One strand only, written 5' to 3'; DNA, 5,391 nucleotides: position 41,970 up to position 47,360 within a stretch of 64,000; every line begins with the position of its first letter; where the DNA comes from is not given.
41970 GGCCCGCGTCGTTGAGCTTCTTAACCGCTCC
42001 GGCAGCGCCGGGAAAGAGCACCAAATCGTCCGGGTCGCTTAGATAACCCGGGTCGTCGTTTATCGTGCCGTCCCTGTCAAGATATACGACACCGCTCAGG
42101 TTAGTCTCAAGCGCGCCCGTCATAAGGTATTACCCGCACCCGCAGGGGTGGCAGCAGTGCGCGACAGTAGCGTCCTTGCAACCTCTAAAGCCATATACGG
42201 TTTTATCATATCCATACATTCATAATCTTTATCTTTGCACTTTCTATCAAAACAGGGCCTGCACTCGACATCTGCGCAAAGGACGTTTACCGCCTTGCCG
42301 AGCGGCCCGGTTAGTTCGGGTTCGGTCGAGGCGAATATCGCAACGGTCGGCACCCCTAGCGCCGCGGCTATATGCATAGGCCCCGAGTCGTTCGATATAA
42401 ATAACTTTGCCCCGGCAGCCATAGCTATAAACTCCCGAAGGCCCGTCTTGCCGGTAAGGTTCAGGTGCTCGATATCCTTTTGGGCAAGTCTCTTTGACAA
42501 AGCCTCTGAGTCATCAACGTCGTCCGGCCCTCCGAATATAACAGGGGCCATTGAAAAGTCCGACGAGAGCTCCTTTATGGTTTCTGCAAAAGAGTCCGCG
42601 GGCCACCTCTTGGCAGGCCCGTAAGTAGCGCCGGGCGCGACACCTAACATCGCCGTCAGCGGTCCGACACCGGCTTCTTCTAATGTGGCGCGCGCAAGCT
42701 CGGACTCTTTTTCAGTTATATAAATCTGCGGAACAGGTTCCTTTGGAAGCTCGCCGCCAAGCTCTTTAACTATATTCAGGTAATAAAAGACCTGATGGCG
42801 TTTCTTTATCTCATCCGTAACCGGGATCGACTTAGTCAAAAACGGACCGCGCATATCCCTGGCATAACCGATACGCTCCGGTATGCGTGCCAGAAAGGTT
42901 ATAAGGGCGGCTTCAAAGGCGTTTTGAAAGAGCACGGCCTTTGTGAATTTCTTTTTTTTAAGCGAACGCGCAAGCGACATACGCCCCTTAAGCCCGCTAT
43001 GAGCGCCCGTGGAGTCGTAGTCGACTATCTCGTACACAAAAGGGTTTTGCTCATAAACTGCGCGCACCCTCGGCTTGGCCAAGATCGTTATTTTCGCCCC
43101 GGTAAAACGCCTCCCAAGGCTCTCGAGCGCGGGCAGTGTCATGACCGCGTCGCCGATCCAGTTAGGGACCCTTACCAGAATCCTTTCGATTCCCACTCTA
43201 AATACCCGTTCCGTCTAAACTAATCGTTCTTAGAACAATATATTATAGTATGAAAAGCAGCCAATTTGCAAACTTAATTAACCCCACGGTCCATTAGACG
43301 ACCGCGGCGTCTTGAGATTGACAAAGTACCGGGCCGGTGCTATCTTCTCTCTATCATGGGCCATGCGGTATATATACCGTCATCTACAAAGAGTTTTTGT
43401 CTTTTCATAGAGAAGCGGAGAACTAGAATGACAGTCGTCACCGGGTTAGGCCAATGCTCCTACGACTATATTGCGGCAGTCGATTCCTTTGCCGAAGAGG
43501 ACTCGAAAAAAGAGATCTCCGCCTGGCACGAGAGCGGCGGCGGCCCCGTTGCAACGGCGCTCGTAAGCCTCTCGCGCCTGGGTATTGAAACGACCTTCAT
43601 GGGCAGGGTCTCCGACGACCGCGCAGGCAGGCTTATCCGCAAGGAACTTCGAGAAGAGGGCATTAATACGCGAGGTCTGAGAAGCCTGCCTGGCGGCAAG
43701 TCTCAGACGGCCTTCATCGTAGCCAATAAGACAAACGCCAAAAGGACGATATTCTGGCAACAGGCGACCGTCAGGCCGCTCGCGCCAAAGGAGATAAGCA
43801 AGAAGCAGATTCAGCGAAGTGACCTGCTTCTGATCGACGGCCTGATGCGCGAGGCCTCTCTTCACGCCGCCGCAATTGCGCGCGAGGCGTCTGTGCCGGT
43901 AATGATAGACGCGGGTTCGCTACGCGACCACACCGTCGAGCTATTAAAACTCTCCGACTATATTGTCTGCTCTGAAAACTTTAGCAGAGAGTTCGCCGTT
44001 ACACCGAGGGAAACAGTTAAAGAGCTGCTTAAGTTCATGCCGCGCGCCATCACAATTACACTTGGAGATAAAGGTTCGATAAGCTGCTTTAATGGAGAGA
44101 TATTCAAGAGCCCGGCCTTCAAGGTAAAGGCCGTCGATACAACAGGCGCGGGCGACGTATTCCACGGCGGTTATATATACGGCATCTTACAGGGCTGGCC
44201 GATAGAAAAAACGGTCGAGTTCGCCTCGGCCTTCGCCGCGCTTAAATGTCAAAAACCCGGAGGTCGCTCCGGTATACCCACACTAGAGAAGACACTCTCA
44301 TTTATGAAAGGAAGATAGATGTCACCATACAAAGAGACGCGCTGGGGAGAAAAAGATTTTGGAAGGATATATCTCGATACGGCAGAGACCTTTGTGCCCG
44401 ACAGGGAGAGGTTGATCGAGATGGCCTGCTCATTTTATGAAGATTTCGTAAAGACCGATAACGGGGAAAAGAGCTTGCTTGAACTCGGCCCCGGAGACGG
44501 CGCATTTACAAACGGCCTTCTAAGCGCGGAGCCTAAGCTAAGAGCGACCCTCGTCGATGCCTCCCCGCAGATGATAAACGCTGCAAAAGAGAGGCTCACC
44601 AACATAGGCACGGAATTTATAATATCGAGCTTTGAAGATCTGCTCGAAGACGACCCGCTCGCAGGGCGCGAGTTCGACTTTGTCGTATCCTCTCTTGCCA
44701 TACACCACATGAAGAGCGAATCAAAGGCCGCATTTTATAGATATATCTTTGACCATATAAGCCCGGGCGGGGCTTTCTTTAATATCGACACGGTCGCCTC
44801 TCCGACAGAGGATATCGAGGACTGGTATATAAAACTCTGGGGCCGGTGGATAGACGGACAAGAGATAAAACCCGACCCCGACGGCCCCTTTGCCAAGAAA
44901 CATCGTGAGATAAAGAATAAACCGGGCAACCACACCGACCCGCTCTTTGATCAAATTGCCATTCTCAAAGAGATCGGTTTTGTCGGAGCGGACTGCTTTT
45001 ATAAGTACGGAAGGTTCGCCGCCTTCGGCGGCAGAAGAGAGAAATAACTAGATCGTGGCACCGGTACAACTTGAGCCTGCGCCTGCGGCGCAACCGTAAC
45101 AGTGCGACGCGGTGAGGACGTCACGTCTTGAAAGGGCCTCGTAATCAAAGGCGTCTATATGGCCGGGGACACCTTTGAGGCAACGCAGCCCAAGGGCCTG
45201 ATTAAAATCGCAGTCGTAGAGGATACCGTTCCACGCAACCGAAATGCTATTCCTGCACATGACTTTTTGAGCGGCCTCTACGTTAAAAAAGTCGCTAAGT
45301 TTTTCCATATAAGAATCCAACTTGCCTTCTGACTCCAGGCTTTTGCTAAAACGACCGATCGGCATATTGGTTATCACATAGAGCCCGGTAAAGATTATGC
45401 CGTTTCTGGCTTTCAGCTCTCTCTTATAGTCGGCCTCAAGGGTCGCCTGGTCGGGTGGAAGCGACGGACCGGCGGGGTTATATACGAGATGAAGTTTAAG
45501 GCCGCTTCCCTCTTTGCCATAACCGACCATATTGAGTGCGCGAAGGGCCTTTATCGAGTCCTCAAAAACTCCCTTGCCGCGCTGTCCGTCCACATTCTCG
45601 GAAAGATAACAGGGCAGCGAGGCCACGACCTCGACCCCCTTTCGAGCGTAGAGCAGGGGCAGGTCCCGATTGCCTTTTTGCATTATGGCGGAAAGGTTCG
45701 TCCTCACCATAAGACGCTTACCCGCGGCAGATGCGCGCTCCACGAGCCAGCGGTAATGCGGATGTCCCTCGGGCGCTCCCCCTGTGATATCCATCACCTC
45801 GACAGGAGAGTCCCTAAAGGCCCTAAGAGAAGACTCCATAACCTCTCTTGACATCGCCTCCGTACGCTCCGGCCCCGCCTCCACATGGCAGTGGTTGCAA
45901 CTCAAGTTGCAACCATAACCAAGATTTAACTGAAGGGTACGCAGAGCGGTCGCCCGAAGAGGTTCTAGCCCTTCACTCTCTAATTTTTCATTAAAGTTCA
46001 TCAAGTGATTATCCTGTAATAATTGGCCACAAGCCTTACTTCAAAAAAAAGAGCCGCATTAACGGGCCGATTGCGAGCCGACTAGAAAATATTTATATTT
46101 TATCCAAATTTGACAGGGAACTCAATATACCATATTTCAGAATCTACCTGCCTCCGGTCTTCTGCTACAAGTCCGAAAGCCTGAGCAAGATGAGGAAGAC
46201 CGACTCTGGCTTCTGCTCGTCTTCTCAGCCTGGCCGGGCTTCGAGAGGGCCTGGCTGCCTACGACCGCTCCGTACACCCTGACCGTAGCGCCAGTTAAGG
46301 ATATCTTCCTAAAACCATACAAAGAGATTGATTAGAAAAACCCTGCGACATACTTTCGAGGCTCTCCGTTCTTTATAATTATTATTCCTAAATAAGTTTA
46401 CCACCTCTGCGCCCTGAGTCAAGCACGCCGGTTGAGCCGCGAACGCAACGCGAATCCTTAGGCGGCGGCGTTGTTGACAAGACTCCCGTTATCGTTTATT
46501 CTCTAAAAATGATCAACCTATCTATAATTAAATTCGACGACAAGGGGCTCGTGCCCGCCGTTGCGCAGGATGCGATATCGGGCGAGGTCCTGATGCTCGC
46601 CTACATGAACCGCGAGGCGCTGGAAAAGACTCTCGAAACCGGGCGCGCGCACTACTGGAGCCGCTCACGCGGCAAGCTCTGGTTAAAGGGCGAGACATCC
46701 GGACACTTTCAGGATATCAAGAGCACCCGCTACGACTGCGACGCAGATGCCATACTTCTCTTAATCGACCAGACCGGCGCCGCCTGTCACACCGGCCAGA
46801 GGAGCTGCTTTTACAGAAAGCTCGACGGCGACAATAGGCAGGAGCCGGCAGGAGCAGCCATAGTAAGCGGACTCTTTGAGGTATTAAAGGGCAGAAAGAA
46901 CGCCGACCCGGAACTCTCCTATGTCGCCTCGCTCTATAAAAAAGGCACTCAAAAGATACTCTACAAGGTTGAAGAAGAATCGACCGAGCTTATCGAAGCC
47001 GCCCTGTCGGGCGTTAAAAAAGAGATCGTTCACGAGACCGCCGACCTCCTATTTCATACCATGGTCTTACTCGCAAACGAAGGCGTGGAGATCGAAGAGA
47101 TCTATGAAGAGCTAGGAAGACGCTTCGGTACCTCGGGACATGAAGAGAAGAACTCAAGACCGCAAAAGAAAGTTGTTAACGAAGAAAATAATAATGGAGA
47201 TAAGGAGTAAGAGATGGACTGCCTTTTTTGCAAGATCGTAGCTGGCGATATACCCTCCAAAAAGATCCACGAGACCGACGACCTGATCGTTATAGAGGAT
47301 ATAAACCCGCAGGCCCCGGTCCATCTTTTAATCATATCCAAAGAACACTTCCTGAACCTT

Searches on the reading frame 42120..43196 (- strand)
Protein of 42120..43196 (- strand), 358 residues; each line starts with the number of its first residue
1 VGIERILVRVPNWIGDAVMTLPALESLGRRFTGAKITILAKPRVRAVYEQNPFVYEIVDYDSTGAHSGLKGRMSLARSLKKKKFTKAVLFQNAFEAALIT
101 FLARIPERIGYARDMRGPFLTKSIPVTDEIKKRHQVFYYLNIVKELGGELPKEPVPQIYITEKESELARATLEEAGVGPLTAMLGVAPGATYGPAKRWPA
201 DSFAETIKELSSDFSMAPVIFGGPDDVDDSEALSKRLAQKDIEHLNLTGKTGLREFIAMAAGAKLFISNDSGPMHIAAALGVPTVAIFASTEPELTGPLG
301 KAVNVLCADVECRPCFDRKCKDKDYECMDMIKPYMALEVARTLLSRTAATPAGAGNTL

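Call 26: search_protein_families(library=pfam, proteins=[window:42120-43196:-], max_evalue=0.00001)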
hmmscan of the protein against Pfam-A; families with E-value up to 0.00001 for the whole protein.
window:42120-43196:- (358 aa): 1 family
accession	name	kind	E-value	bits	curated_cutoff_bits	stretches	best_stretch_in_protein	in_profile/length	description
PF01075.23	Glyco_transf_9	-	5.8e-50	170.3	22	1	72-325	1-246/247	Glycosyltransferase family 9 (heptosyltransferase)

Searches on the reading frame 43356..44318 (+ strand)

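Call 26: search_protein_families(library=pfam, proteins=[window:43356-44318:+], max_evalue=0.00001)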
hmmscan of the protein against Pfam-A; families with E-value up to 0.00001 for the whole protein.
window:43356-44318:+ (320 aa): 1 family
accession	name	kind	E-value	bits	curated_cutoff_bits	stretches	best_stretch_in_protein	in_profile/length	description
PF00294.29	PfkB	-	4e-49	168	25.8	1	30-309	6-301/302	pfkB family carbohydrate kinase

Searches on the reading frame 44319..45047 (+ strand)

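Call 26: search_protein_families(library=pfam, proteins=[window:44319-45047:+], max_evalue=0.00001)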
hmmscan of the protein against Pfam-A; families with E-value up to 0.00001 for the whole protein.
window:44319-45047:+ (242 aa): 5 families
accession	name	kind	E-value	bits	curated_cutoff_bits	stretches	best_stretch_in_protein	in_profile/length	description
PF13649.12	Methyltransf_25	-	5.1e-14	53.2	27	1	54-151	2-97/97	Methyltransferase domain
PF08242.18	Methyltransf_12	-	7.8e-13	49.4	30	1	54-152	1-97/98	Methyltransferase domain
PF08241.18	Methyltransf_11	-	4.9e-12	46.8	21.2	1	54-154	1-94/95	Methyltransferase domain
PF13489.12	Methyltransf_23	-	1.2e-10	41.8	27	1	31-163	4-123/164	Methyltransferase domain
PF13847.12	Methyltransf_31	-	3.5e-10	40.2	27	1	49-159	3-113/145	Methyltransferase domain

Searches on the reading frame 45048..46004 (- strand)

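Call 26: search_protein_families(library=pfam, proteins=[window:45048-46004:-], max_evalue=0.00001)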
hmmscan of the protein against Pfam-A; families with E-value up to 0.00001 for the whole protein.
window:45048-46004:- (318 aa): 2 families
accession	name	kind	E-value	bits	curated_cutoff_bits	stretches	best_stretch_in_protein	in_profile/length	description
PF12345.13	DUF3641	-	4.3e-50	169.6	24.9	1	182-316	1-134/134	Protein of unknown function (DUF3641)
PF04055.27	Radical_SAM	-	4e-10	40.6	29.5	1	27-162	2-141/166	Radical SAM superfamily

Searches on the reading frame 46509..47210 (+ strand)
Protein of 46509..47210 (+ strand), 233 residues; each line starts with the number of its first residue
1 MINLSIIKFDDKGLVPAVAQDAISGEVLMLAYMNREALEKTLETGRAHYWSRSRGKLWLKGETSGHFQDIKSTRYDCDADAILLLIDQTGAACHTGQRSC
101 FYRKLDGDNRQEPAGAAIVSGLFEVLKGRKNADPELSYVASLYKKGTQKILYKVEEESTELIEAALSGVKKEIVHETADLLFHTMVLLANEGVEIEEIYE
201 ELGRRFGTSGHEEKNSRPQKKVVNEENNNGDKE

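Call 26: search_protein_families(library=pfam, proteins=[window:46509-47210:+], max_evalue=0.00001)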
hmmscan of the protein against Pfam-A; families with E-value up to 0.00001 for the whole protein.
window:46509-47210:+ (233 aa): 2 families
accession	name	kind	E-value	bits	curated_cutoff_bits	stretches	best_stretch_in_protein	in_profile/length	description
PF01502.23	PRA-CH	-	8.7e-37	125.3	27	1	29-102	1-74/74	Phosphoribosyl-AMP cyclohydrolase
PF01503.22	PRA-PH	-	7.1e-21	74.9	21.3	1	122-205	4-85/86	Phosphoribosyl-ATP pyrophosphohydrolase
